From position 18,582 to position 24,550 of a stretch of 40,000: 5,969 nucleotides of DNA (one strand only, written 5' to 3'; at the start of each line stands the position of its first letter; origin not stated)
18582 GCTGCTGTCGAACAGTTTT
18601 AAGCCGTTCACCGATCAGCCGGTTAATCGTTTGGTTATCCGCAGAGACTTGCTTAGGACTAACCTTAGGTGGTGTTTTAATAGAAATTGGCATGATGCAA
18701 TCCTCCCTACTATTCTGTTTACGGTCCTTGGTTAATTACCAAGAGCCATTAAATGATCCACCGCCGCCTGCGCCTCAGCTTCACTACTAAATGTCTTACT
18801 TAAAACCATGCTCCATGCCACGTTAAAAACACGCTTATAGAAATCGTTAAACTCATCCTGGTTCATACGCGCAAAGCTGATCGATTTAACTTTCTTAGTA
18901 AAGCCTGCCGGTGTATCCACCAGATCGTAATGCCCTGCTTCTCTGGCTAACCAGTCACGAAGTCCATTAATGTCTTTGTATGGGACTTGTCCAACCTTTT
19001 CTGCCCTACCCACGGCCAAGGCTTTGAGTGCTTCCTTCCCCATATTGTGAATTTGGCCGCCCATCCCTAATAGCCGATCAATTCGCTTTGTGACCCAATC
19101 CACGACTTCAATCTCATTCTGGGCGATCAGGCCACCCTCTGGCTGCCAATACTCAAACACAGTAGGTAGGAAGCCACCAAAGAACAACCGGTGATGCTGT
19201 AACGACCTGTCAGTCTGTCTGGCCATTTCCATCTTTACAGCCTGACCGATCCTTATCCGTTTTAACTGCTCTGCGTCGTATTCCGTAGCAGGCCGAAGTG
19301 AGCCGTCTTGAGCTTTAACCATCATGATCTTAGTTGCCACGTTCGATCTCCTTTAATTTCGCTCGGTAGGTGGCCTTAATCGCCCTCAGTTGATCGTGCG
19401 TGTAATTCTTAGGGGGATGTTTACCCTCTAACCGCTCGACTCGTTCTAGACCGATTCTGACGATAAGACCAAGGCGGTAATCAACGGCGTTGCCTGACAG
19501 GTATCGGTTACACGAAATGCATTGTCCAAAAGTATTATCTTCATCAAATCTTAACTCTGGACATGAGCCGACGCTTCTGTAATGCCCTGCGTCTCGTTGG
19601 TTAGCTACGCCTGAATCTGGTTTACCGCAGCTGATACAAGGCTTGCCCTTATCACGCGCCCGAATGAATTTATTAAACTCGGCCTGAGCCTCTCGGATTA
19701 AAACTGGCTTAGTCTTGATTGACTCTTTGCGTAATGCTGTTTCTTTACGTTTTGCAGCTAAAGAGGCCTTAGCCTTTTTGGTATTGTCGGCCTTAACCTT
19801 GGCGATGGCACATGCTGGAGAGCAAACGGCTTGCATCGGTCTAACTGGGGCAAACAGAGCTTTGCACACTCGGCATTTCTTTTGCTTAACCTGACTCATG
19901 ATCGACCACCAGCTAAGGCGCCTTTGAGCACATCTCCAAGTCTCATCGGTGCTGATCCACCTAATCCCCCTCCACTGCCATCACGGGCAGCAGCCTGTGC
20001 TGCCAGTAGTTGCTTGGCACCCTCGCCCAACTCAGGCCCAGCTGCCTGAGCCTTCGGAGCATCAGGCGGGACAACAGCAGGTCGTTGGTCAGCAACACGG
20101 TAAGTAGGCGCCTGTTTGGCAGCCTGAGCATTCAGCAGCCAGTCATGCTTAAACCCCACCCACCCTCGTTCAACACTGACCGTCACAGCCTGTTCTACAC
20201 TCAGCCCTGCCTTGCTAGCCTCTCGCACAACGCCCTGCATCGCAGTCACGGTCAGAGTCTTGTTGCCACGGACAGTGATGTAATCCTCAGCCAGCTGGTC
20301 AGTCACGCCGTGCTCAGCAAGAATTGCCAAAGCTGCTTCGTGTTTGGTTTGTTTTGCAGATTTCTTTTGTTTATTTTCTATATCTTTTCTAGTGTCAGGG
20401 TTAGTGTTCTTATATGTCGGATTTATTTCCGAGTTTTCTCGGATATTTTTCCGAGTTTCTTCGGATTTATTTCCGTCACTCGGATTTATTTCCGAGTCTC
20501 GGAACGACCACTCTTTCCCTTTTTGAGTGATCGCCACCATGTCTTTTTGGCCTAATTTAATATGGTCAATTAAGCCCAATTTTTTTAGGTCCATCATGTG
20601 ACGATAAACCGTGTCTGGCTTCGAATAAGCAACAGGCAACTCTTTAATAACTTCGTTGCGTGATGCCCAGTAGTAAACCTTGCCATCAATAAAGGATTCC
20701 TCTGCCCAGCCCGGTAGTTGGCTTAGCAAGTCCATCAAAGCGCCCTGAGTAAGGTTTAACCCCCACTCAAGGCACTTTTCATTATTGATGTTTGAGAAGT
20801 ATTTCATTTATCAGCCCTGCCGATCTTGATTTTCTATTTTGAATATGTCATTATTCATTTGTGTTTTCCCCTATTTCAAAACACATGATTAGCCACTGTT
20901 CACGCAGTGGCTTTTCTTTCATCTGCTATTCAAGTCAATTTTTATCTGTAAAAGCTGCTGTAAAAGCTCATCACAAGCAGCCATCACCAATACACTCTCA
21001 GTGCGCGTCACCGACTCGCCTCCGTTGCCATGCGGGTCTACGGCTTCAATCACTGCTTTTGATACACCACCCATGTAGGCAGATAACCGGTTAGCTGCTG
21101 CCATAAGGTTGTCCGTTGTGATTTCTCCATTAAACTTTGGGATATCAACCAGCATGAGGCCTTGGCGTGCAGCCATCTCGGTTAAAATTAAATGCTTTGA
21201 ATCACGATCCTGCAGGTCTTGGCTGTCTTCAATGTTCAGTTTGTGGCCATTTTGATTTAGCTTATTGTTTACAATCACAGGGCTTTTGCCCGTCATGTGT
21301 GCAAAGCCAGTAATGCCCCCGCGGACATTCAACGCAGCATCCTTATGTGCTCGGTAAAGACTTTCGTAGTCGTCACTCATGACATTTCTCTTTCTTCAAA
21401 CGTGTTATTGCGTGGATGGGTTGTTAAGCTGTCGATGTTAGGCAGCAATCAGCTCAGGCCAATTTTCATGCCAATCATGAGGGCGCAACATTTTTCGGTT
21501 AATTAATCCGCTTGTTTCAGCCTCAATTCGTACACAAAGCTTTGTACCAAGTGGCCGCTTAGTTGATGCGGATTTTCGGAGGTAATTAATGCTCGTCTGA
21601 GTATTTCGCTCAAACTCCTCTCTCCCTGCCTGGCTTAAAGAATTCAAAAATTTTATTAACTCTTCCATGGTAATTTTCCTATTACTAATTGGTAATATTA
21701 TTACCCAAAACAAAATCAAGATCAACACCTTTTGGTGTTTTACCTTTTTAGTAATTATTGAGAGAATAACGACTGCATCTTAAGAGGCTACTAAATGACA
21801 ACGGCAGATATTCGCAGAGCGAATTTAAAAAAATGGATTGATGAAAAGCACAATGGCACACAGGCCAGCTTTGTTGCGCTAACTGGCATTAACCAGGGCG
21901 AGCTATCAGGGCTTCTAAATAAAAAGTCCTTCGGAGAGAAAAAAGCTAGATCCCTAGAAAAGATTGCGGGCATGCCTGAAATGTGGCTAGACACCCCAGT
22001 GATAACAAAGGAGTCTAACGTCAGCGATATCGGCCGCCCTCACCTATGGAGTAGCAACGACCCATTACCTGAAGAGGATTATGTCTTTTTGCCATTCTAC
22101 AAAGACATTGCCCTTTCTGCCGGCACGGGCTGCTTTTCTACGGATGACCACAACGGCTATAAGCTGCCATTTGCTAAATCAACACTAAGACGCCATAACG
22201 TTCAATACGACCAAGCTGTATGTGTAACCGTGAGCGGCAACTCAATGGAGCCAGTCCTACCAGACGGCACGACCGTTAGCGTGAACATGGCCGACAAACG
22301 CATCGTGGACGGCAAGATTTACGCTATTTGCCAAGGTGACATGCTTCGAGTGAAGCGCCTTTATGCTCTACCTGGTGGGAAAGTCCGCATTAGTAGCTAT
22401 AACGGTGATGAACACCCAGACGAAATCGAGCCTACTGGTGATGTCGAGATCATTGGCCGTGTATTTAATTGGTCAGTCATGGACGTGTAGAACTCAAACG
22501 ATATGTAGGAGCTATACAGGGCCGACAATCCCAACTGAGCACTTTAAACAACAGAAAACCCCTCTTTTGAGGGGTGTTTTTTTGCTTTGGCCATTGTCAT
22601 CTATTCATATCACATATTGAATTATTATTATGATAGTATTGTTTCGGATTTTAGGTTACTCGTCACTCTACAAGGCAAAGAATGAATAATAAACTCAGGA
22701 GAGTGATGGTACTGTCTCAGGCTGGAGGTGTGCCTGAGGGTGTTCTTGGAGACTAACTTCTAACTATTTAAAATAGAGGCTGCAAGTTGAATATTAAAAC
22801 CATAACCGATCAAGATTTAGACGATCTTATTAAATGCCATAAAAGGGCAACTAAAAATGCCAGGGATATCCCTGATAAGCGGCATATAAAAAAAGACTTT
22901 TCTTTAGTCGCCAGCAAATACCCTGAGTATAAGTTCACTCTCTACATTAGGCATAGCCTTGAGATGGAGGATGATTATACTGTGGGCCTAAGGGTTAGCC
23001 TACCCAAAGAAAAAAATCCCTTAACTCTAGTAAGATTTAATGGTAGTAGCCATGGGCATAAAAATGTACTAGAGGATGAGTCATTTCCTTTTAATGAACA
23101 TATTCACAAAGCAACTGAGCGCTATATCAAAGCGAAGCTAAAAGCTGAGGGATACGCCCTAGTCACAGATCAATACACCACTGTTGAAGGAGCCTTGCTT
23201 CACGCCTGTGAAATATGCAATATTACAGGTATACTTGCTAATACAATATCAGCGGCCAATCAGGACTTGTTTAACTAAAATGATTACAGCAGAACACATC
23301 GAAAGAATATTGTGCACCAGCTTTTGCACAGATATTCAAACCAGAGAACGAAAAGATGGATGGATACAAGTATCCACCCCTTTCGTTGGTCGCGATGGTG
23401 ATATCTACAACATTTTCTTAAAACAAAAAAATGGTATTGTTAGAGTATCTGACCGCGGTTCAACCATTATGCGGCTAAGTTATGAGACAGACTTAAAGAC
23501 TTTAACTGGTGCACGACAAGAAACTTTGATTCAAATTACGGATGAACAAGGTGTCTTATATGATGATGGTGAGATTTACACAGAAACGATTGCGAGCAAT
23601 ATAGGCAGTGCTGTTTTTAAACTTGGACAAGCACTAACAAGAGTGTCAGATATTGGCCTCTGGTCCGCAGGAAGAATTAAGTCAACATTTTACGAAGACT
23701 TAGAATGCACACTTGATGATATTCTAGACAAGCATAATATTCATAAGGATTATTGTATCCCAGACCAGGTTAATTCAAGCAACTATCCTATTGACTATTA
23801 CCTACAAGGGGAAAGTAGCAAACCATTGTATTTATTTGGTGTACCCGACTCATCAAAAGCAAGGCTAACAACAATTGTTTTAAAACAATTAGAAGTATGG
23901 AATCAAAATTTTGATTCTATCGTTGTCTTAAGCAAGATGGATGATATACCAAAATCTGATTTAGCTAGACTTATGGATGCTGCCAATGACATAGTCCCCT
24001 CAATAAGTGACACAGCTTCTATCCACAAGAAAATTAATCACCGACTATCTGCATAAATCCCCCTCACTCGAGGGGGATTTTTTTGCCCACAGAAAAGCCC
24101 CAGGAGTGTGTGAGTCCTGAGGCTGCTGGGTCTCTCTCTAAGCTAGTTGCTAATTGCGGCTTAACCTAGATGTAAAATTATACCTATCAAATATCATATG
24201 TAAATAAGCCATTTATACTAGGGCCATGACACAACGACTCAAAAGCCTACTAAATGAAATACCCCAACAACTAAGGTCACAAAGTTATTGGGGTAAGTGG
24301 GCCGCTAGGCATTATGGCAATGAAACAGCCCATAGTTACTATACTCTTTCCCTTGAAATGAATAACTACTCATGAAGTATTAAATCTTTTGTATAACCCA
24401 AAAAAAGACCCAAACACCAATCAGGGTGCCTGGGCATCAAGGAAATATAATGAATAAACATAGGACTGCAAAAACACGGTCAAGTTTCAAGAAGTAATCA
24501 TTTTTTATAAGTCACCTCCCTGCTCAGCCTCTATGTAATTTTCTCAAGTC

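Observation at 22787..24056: Terminator-insulated two-gene cassette in the rexAB slot: candidate uncharacterised prophage defence pair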

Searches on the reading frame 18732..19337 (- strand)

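Call 33: search_protein_families(library=phrogs, proteins=[window:18732-19337:-], max_evalue=0.0001)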
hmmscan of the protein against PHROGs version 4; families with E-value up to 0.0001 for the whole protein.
window:18732-19337:- (201 aa): 1 family
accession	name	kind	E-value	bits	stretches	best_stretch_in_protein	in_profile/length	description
phrog_319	-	DNA, RNA and nucleotide metabolism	2.8e-41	141.8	1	2-198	2-156/159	NinB/ Orf homologous recombination mediator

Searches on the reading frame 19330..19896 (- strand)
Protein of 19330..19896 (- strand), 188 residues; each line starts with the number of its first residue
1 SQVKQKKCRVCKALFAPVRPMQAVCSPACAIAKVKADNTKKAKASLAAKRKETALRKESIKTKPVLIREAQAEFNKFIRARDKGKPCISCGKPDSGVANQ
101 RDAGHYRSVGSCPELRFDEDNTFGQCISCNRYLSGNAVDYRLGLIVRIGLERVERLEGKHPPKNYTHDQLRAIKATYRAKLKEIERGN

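Call 33: search_protein_families(library=phrogs, proteins=[window:19330-19896:-], max_evalue=0.0001)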
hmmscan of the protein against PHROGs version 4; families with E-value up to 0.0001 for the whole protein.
window:19330-19896:- (188 aa): 4 families
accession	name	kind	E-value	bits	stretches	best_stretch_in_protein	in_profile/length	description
phrog_171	-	DNA, RNA and nucleotide metabolism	6.6e-83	280.8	1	3-186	36-223/452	NinG/ Rap DNA junction specific endonuclease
phrog_5034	-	DNA, RNA and nucleotide metabolism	9.9e-40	136.9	1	56-186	4-132/138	NinG/ Rap DNA junction specific endonuclease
phrog_12986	-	unknown function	1.1e-30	107.4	1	2-125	3-129/130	-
phrog_4916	-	unknown function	4e-14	53.1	1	122-186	1-65/71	-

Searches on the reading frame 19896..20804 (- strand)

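Call 3: search_protein_families(library=pfam, proteins=[window:19896-20804:-], max_evalue=0.1)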
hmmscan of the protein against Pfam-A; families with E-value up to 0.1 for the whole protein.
window:19896-20804:- (302 aa): 1 family
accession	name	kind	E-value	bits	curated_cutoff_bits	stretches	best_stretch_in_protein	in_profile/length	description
PF22665.2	DUF6293_C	-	0.041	14.8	27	0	68-99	66-97/101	DUF6293 C-terminal winged helix domain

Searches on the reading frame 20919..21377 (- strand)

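Call 3: search_protein_families(library=pfam, proteins=[window:20919-21377:-], max_evalue=0.1)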
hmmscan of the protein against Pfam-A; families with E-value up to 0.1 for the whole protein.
window:20919-21377:- (152 aa): 1 family
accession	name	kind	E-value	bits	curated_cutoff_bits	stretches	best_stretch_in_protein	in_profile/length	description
PF06892.16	Phage_CP76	-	7.1e-14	52.4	26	1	10-151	6-145/146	Phage regulatory protein CII (CP76)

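Call 5: search_protein_families(library=phrogs, proteins=[window:20919-21377:-], max_evalue=0.01)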
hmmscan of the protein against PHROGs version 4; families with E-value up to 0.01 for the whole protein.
window:20919-21377:- (152 aa): 1 family
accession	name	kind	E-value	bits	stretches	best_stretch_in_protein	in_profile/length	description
phrog_101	-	transcription regulation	1.2e-15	58.8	1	6-146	22-155/203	CII-like transcriptional activator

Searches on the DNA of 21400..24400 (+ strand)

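Call 6: search_dna_similar(query=window:21400-24400:+, collection=phages, mode=near)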
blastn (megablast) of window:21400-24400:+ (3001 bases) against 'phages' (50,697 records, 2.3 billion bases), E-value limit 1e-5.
No match.

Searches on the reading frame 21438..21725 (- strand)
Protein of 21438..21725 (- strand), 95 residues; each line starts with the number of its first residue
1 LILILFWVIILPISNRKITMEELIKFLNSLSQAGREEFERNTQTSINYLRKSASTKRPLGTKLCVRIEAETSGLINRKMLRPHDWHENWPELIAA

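Call 3: search_protein_families(library=pfam, proteins=[window:21438-21725:-], max_evalue=0.1)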
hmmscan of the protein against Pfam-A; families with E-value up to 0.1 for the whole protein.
window:21438-21725:- (95 aa): 1 family
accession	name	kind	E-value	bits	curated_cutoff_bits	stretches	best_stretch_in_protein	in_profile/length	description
PF15943.11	YdaS_toxin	-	0.0036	17.5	30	1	55-86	31-63/65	Bacterial toxin YdaS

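Call 5: search_protein_families(library=phrogs, proteins=[window:21438-21725:-], max_evalue=0.01)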
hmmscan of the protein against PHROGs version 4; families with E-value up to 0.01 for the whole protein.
window:21438-21725:- (95 aa): 2 families
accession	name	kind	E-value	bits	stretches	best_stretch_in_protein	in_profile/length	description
phrog_10248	-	unknown function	1.7e-07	33.1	1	21-86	4-68/103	-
phrog_35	-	transcription regulation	2.1e-05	25.6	1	19-93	74-146/181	transcriptional repressor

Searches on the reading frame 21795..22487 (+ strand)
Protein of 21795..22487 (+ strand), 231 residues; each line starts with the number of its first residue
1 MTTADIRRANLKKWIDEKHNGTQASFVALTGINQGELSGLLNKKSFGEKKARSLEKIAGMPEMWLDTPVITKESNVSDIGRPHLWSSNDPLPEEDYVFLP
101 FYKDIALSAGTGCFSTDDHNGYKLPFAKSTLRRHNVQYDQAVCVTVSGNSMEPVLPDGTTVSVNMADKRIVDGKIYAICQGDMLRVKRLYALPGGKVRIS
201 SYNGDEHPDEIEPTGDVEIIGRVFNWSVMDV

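Call 3: search_protein_families(library=pfam, proteins=[window:21795-22487:+], max_evalue=0.1)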
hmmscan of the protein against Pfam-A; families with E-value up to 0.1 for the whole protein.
window:21795-22487:+ (231 aa): 2 families
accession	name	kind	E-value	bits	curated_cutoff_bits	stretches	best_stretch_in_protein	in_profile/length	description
PF00717.28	Peptidase_S24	-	6.5e-21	74.6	23.3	1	106-224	5-116/116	Peptidase S24-like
PF10502.14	Peptidase_S26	-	0.0032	17.9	22.9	1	144-200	26-88/168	Signal peptidase, peptidase S26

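Call 5: search_protein_families(library=phrogs, proteins=[window:21795-22487:+], max_evalue=0.01)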
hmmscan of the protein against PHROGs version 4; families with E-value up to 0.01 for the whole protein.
window:21795-22487:+ (231 aa): 5 families
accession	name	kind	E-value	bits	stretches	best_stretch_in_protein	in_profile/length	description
phrog_4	-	transcription regulation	4.4e-44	152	1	9-227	139-336/400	transcriptional repressor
phrog_6201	-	transcription regulation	5.4e-22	78.9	1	128-227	15-115/121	CI-like repressor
phrog_5736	-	transcription regulation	4.2e-08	34.4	1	1-79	1-79/133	transcriptional regulator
phrog_12107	-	transcription regulation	0.00015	22.8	1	1-72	2-80/142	transcriptional repressor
phrog_811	-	DNA, RNA and nucleotide metabolism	0.0016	19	1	144-223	51-128/140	UmuD-like protein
